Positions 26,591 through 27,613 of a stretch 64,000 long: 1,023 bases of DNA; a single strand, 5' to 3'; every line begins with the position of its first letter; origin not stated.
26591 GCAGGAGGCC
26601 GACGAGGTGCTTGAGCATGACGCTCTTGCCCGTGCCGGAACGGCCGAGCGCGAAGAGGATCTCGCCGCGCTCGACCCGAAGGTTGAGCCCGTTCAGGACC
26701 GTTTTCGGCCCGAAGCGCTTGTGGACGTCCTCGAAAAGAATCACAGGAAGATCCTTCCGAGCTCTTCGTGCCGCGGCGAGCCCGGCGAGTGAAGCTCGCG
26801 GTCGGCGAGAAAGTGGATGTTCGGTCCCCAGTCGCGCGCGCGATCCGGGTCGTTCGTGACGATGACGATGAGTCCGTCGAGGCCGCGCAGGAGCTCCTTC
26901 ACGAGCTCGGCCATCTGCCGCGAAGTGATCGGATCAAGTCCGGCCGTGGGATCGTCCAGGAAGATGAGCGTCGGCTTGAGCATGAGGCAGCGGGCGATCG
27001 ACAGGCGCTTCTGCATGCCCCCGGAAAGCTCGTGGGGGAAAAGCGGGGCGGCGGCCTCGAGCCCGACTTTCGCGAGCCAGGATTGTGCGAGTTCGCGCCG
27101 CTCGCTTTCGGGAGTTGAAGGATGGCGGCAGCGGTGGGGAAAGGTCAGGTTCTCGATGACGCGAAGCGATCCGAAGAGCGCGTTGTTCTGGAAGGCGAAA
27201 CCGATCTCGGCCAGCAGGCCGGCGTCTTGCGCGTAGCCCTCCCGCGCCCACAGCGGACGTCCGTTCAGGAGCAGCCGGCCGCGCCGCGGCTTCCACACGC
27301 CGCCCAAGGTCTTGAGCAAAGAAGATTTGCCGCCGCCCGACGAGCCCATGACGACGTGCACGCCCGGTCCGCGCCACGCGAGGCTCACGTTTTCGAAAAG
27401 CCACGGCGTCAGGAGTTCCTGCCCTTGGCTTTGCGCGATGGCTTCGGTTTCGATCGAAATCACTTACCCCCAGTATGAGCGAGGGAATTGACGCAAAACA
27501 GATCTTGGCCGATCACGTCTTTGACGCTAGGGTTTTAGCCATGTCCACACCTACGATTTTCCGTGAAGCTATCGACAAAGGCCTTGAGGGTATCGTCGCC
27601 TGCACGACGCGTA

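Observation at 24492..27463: MlaFE-like ABC transporter with duplicated, asymmetric subunits and no MCE (MlaD) partner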

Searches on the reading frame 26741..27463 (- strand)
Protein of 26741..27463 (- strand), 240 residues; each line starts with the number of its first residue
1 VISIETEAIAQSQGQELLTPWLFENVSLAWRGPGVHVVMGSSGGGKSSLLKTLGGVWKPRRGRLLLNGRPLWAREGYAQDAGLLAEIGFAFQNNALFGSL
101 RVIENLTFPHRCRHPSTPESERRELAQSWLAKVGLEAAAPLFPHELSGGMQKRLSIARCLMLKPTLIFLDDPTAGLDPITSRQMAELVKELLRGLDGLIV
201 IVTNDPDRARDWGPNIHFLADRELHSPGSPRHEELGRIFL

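Call 3: search_protein_families(library=pfam, proteins=[window:26741-27463:-], max_evalue=0.01)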
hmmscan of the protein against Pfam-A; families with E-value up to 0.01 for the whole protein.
window:26741-27463:- (240 aa): 3 families
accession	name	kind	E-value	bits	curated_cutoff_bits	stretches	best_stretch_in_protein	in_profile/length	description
PF00005.33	ABC_tran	-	1.2e-25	91.1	25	1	24-174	2-137/137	ABC transporter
PF13304.12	AAA_21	-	9.6e-05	23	27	0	140-192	232-283/304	AAA domain, putative AbiEii toxin, Type IV TA system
PF02463.25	SMC_N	-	0.0076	16.1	40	0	143-196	134-191/220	RecF/RecN/SMC N terminal domain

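Call 5: find_homologous_proteins(query=window:26741-27463:-)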
Query window:26741-27463:- (240 aa): 6160 proteins with E <= 0.001 among 8000 candidates; the best 120 are listed.
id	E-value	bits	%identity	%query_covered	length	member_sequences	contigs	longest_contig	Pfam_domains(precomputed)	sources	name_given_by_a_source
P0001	1.2e-157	541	100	100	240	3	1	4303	PF00005.34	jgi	-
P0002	9.2e-102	358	68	99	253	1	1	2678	PF00005.34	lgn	-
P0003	1.7e-99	350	66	99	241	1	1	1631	PF00005.34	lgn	-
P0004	4.2e-99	349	65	99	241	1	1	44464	PF00005.34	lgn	-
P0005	3.5e-94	333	65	99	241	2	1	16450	PF00005.34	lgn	-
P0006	4.6e-94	332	65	99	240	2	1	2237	PF00005.34,PF13304.13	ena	-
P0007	3.8e-92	326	62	99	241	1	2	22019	PF00005.34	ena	-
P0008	3.9e-91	323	64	98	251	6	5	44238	PF00005.34,PF13304.13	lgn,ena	-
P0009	1.6e-90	321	60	99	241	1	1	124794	PF00005.34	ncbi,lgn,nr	ncbi:MAG: ATP-binding cassette domain-containing protein [Bdellovibrionales bacterium]|nr:ATP-bindin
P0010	2.4e-90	320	61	98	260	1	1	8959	PF00005.34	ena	-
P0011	5.1e-90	319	62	96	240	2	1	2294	PF00005.34,PF13304.13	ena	-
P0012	7.7e-90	319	61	99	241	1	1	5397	PF00005.34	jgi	jgi:phospholipid/cholesterol/gamma-HCH transport system ATP-binding protein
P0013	8.7e-89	315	60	100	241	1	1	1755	PF00005.34,PF02463.26,PF13304.13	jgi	jgi:phospholipid/cholesterol/gamma-HCH transport system ATP-binding protein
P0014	2.2e-88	314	60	99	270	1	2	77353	PF00005.34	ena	-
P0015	3.5e-88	313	61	99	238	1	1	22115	PF00005.34,PF13304.13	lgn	-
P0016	7.9e-87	309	62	95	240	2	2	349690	PF00005.34,PF02463.26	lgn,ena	-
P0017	2.4e-86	307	61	95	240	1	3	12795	PF00005.34,PF13304.13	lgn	-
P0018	2.6e-86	307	58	98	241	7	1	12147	PF00005.34,PF13304.13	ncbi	-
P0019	3.2e-86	307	60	98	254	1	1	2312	PF00005.34,PF02463.26,PF13304.13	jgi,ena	-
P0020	1.3e-84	301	58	92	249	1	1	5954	PF00005.34,PF13304.13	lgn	-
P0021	5.6e-84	299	59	99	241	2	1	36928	PF00005.34,PF02463.26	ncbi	-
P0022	7.9e-84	299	58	100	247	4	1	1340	PF00005.34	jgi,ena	jgi:phospholipid/cholesterol/gamma-HCH transport system ATP-binding protein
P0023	2.3e-83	297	57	99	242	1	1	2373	PF00005.34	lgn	-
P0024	3.3e-83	297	54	100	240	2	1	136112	PF00005.34,PF13304.13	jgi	jgi:phospholipid/cholesterol/gamma-HCH transport system ATP-binding protein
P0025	1.4e-82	295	59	95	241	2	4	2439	PF00005.34,PF13304.13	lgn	-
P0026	2.1e-82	294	60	94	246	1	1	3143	PF00005.34,PF13304.13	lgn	-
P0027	3.9e-82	293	64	86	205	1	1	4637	PF00005.34,PF13304.13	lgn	-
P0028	4.9e-79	283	56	99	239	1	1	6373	PF00005.34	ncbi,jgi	jgi:phospholipid/cholesterol/gamma-HCH transport system ATP-binding protein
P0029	5.5e-79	283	57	98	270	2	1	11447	PF00005.34,PF13304.13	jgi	jgi:phospholipid/cholesterol/gamma-HCH transport system ATP-binding protein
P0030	8.8e-79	282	55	99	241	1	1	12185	PF00005.34,PF13304.13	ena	-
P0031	1.7e-78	281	54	96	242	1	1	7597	PF00005.34,PF13304.13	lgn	-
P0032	3.2e-78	281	67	84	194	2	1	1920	PF00005.34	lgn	-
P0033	4.0e-78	280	63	86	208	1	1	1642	PF00005.34,PF13304.13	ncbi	-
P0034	1.1e-77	279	55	93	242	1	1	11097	PF00005.34,PF13304.13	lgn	-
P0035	2.1e-77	278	60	85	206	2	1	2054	PF00005.34,PF13304.13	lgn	-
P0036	6.6e-74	266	67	78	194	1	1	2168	PF00005.34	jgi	jgi:phospholipid/cholesterol/gamma-HCH transport system ATP-binding protein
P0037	1.7e-73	265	58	95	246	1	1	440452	PF00005.34,PF13304.13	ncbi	-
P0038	1.2e-72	262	55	93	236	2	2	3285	PF00005.34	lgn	-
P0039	2.2e-72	261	54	100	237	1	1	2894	PF00005.34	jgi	jgi:phospholipid/cholesterol/gamma-HCH transport system ATP-binding protein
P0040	2.7e-71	258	56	93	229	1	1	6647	PF00005.34,PF13304.13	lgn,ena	-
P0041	5.0e-71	257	58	84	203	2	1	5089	PF00005.34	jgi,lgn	-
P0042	9.4e-71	256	56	93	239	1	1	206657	PF00005.34,PF13304.13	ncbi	-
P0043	9.5e-71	256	57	88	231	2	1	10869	PF00005.34,PF13304.13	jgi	jgi:phospholipid/cholesterol/gamma-HCH transport system ATP-binding protein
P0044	1.6e-70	255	58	85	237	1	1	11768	PF00005.34,PF13304.13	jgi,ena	-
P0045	3.8e-70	254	55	93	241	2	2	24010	PF00005.34,PF13304.13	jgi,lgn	-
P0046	4.2e-70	254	50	98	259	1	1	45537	PF00005.34,PF13304.13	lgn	-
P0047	4.3e-70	254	52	100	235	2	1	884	PF00005.34,PF13304.13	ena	-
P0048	1.2e-69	252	55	93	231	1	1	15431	PF00005.34,PF13304.13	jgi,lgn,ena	-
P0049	2.6e-69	251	58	84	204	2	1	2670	PF00005.34,PF13304.13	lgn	-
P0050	1.1e-68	249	56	89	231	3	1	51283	PF00005.34,PF13304.13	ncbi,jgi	jgi:phospholipid/cholesterol/gamma-HCH transport system ATP-binding protein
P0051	1.9e-68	249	55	93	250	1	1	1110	PF00005.34,PF13304.13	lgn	-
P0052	3.1e-68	248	55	90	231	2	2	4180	PF00005.34,PF13304.13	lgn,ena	-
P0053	5.2e-68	247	53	94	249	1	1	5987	PF00005.34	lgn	-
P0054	3.3e-67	244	55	89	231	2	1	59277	PF00005.34,PF13304.13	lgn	-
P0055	5.0e-67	244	54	95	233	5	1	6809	PF00005.34,PF13304.13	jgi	-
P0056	5.4e-67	244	49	95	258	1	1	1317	PF00005.34,PF13304.13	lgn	-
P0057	1.3e-66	243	49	97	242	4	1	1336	PF00005.34,PF13304.13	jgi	-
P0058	1.4e-66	242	52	93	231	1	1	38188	PF00005.34,PF13304.13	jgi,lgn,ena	-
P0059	1.8e-66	242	51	100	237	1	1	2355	PF00005.34,PF13304.13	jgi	jgi:phospholipid/cholesterol/gamma-HCH transport system ATP-binding protein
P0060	1.0e-65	240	50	100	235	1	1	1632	PF00005.34,PF13304.13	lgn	-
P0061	3.2e-65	238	49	95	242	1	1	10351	PF00005.34,PF13304.13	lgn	-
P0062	7.5e-65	237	46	99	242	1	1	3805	PF00005.34,PF13304.13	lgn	-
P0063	8.0e-65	237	53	95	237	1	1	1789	PF00005.34,PF13304.13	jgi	-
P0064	1.0e-64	236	53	90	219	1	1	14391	PF00005.34,PF13304.13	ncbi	ncbi:MAG: ATP-binding cassette domain-containing protein, partial [Bdellovibrionota bacterium]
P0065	1.1e-64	236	48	99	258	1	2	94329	PF00005.34,PF13304.13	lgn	-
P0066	4.1e-64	234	50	90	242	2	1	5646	PF00005.34,PF13304.13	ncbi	-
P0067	1.2e-63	233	53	90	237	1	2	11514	PF00005.34,PF13304.13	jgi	jgi:phospholipid/cholesterol/gamma-HCH transport system ATP-binding protein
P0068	1.7e-63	232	50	92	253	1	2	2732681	PF00005.34,PF13304.13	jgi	jgi:phospholipid/cholesterol/gamma-HCH transport system ATP-binding protein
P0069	1.0e-62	230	53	84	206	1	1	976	PF00005.34,PF13304.13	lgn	-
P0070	6.3e-62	227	53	92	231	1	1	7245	PF00005.34,PF13304.13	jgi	jgi:phospholipid/cholesterol/gamma-HCH transport system ATP-binding protein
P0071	1.5e-60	223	61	74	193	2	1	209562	PF00005.34,PF13304.13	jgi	jgi:phospholipid/cholesterol/gamma-HCH transport system ATP-binding protein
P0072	5.3e-60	221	62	71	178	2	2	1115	PF00005.34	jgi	jgi:phospholipid/cholesterol/gamma-HCH transport system ATP-binding protein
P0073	1.1e-59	220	59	75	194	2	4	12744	PF00005.34,PF13304.13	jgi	jgi:phospholipid/cholesterol/gamma-HCH transport system ATP-binding protein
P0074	3.6e-47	179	58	64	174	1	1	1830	PF00005.34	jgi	-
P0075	1.9e-43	167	44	95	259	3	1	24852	PF00005.34,PF20703.4,PF13304.13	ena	-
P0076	5.5e-43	165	44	95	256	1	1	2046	PF00005.34,PF20703.4,PF13304.13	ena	-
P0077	2.8e-42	163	44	89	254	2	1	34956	PF00005.34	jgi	jgi:phospholipid/cholesterol/gamma-HCH transport system ATP-binding protein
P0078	9.6e-42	161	45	85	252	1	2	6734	PF00005.34,PF13304.13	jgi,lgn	jgi:phospholipid/cholesterol/gamma-HCH transport system ATP-binding protein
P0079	1.2e-41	161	47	78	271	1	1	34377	PF00005.34,PF13304.13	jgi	-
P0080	1.7e-41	160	46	88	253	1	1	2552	PF00005.34,PF13304.13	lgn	-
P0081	1.8e-41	160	45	87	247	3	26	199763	PF00005.34,PF13304.13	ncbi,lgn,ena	-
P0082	2.4e-41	160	45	89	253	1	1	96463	PF00005.34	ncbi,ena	-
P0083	2.6e-41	160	47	80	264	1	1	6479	PF00005.34,PF13304.13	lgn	-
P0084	2.7e-41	160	43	90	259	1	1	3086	PF00005.34,PF13304.13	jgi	jgi:phospholipid/cholesterol/gamma-HCH transport system ATP-binding protein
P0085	3.6e-41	159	43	95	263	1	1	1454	PF00005.34,PF13304.13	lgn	-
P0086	4.0e-41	159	42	93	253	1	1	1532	PF00005.34,PF13304.13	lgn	-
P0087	7.1e-41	158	43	95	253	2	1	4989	PF00005.34,PF13304.13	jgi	jgi:phospholipid/cholesterol/gamma-HCH transport system ATP-binding protein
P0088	1.0e-40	158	45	80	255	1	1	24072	PF00005.34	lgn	-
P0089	1.5e-40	157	42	87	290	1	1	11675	PF00005.34,PF13304.13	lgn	-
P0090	1.5e-40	157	44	87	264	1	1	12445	PF00005.34,PF13304.13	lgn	-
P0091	4.5e-40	156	40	98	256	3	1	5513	PF00005.34,PF02463.26,PF01078.28,PF13304.13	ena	-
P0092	1.4e-39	154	45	87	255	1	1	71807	PF00005.34,PF13304.13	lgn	-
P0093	2.1e-39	153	44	90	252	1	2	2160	PF00005.34,PF13304.13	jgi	-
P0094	2.2e-39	153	43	89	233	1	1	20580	PF00005.34,PF13304.13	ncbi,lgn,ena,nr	ncbi:MAG TPA: ATP-binding cassette domain-containing protein [Bdellovibrionales bacterium]|nr:ATP-bi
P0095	3.1e-39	153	43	88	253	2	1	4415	PF00005.34,PF13304.13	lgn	-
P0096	3.7e-39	153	41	89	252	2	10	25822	PF00005.34,PF13304.13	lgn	-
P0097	4.5e-39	152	42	88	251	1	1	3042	PF00005.34,PF13304.13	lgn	-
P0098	4.9e-39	152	42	90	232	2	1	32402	PF00005.34,PF13555.13,PF13304.13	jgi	jgi:phospholipid/cholesterol/gamma-HCH transport system ATP-binding protein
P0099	5.1e-39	152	42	90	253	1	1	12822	PF00005.34,PF13304.13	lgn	-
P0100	5.7e-39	152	46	81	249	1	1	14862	PF00005.34,PF13304.13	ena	-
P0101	5.8e-39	152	41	89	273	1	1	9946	PF00005.34,PF13304.13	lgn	-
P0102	8.6e-39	151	41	95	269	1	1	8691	PF00005.34,PF20703.4,PF13304.13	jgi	jgi:phospholipid/cholesterol/gamma-HCH transport system ATP-binding protein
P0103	9.3e-39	151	42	99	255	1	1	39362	PF00005.34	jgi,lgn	-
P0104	9.4e-39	151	40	87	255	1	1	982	PF00005.34,PF02463.26,PF13304.13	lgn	-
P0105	9.5e-39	151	42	96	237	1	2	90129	PF00005.34,PF13555.13,PF02463.26,PF13304.13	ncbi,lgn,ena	-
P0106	1.2e-38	151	42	96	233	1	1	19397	PF00005.34,PF13304.13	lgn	-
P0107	1.2e-38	151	42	96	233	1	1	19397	PF00005.34,PF13304.13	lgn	-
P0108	1.2e-38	151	42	88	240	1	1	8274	PF00005.34,PF13555.13,PF13304.13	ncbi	-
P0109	1.2e-38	151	41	95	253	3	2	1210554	PF00005.34,PF13304.13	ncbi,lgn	-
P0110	1.3e-38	151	42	95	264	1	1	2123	PF00005.34,PF20703.4,PF13304.13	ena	-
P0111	1.9e-38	150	45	78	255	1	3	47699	PF00005.34,PF02463.26,PF13304.13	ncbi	-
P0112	1.9e-38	150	45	88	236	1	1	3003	PF00005.34,PF13304.13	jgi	jgi:phospholipid/cholesterol/gamma-HCH transport system ATP-binding protein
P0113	2.0e-38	150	41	94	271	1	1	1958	PF00005.34,PF13304.13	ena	-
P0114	2.6e-38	150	46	78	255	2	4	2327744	PF00005.34,PF13555.13,PF02463.26,PF13304.13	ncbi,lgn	-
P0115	2.6e-38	150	44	86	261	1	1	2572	PF00005.34,PF13304.13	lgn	-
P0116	3.1e-38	150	43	95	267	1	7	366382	PF00005.34,PF13304.13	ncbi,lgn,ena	-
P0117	4.9e-38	149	40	91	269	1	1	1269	PF00005.34,PF13304.13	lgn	-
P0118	5.3e-38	149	43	90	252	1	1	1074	PF00005.34,PF13304.13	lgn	-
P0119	5.8e-38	149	40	95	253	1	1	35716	PF00005.34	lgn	-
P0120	7.6e-38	148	42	88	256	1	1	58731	PF00005.34,PF02463.26,PF13304.13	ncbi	-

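Call 6: search_protein_families(library=ncbifam, proteins=[window:26741-27463:-], max_evalue=0.001)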
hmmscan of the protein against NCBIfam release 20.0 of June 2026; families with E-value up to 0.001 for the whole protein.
window:26741-27463:- (240 aa): 177 families (the best 25 are shown)
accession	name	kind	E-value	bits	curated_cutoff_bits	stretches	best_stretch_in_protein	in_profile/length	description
TIGR02211.1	LolD_lipo_ex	equivalog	1.3e-31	109.9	307.75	1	20-210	18-206/221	lipoprotein-releasing ABC transporter ATP-binding protein LolD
NF008809.0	PRK11831.1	equivalog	3.4e-31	108.5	441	1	22-230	23-229/270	phospholipid ABC transporter ATP-binding protein MlaF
TIGR01186.1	proV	subfamily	3.9e-31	108.5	326.6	1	25-230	11-214/363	betaine/proline/choline family ABC transporter ATP-binding protein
NF007027.0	PRK09493.1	equivalog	7.8e-31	107.3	379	1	23-231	17-221/240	glutamine ABC transporter ATP-binding protein GlnQ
TIGR02982.1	heterocyst_DevA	subfamily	1.1e-29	103.6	295.8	1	24-206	22-202/220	ABC exporter ATP-binding subunit, DevA family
TIGR03258.1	PhnT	equivalog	5e-29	101.5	499.15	1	24-231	25-225/359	2-aminoethylphosphonate ABC transport system ATP-binding subunit PhnT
TIGR03608.1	L_ocin_972_ABC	subfamily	6.5e-29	100.9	254.85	1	22-207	13-195/206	putative bacteriocin export ABC transporter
TIGR02673.1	FtsE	equivalog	7e-29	101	264.85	1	22-203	17-193/214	cell division ATP-binding protein FtsE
TIGR01187.1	potA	subfamily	1.7e-28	99.7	355.6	1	38-231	1-186/325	polyamine ABC transporter ATP-binding protein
NF008338.0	PRK11124.1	equivalog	1.8e-28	99.7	369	1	26-218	21-213/242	arginine ABC transporter ATP-binding protein ArtP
TIGR02315.1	ABC_phnC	equivalog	2.3e-27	96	266.1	1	24-216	19-216/243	phosphonate ABC transporter ATP-binding protein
TIGR04521.1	ECF_ATPase_2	equivalog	3.9e-27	95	330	1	24-231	22-230/279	energy-coupling factor transporter ATPase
TIGR03265.1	PhnT2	equivalog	1.3e-26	93.7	457.7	1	24-225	21-214/353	putative 2-aminoethylphosphonate ABC transporter ATP-binding protein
NF008639.0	PRK11629.1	equivalog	1.4e-26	93.3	360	1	22-209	25-210/234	lipoprotein-releasing ABC transporter ATP-binding protein LolD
TIGR00968.1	3a0106s01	subfamily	2.3e-26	92.8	342.75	1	25-230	18-215/237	sulfate ABC transporter ATP-binding protein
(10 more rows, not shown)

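Call 7: find_encoding_contigs(protein=P0068, flank=10000, max_places=3)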
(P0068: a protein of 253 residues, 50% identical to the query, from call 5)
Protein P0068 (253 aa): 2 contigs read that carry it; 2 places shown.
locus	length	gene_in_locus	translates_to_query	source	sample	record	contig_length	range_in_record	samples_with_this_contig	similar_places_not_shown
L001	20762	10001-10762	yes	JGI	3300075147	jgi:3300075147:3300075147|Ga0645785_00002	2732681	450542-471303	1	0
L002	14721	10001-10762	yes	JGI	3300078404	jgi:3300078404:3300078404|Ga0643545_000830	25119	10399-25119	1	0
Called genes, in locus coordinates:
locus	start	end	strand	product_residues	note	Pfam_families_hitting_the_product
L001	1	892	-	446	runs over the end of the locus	PF04052:TolB_N, PF00930:DPPIV_N (faint), PF26549:Tricorn_N (weak), PF26550:Tricorn_2nd, PF26549:Tricorn_N, PF07676:PD40, PF26549:Tricorn_N, PF07676:PD40, +3 more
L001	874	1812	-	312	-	PF13103:TonB_2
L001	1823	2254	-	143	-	PF02472:ExbD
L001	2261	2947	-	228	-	PF01618:MotA_ExbB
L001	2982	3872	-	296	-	-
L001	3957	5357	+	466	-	PF07992:Pyr_redox_2 (weak), PF00890:FAD_binding_2 (weak), PF01134:GIDA, PF01266:DAO (weak), PF13450:NAD_binding_8 (weak)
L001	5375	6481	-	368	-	-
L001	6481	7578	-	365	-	-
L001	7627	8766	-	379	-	-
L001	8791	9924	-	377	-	PF00285:Citrate_synt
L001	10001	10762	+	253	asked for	PF00005:ABC_tran, PF13304:AAA_21 (faint)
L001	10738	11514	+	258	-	PF00005:ABC_tran, PF13304:AAA_21 (faint)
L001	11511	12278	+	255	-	PF02405:MlaE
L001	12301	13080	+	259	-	PF02405:MlaE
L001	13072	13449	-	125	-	-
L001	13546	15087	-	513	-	PF00795:CN_hydrolase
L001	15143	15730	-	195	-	-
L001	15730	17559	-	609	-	-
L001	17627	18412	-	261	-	-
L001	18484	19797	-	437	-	PF01336:tRNA_anti-codon, PF00152:tRNA-synt_2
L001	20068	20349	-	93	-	-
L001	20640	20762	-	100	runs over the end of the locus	-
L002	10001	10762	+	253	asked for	PF00005:ABC_tran, PF13304:AAA_21 (faint)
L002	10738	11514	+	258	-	PF00005:ABC_tran, PF13304:AAA_21 (faint)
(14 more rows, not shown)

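Call 8: find_encoding_contigs(protein=P0009, flank=10000, max_places=3)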
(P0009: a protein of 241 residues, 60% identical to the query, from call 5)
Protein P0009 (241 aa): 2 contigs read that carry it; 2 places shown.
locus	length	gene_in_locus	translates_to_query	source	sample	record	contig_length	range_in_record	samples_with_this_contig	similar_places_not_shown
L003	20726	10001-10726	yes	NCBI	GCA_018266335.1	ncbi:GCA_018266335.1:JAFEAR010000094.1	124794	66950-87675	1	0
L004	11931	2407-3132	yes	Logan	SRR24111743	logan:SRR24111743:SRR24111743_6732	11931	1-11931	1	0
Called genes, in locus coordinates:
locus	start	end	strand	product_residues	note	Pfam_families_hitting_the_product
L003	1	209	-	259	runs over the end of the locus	PF01728:FtsJ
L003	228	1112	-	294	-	PF00348:polyprenyl_synt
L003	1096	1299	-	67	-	PF02609:Exonuc_VII_S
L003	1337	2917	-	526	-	PF00890:FAD_binding_2 (weak), PF01266:DAO (faint), PF07992:Pyr_redox_2 (weak), PF13450:NAD_binding_8 (weak), PF00732:GMC_oxred_N (weak), PF05199:GMC_oxred_C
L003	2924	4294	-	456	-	PF04052:TolB_N, PF07676:PD40 (weak), PF26550:Tricorn_2nd (weak), PF25174:Beta-prop_THOC3 (weak), PF26549:Tricorn_N, PF26550:Tricorn_2nd, PF26549:Tricorn_N, PF07676:PD40, +6 more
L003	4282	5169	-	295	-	PF13103:TonB_2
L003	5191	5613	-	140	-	PF02472:ExbD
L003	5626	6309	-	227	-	PF01618:MotA_ExbB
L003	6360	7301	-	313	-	-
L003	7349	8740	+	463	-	PF00890:FAD_binding_2 (weak), PF01134:GIDA, PF01266:DAO, PF07992:Pyr_redox_2 (weak), PF12831:FAD_oxidored (weak), PF13450:NAD_binding_8 (weak)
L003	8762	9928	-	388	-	PF00285:Citrate_synt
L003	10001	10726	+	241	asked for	PF00005:ABC_tran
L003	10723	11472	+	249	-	PF00005:ABC_tran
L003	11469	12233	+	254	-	PF02405:MlaE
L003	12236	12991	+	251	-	PF02405:MlaE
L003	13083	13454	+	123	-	-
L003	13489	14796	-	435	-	PF01336:tRNA_anti-codon, PF00152:tRNA-synt_2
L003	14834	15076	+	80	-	-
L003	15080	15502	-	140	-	-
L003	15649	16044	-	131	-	-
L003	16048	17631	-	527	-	PF20148:DUF6531, PF25023:TEN_YD-shell (faint), PF05593:RHS_repeat (faint)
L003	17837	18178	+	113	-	-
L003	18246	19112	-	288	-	PF00482:T2SSF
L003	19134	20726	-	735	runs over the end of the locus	PF00005:ABC_tran (faint), PF02374:ArsA_ATPase (faint), PF10609:ParA, PF13614:AAA_31, PF01656:CbiA, PF00437:T2SSE, PF27713:UCP018868 (weak)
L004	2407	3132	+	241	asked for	PF00005:ABC_tran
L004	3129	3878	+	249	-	PF00005:ABC_tran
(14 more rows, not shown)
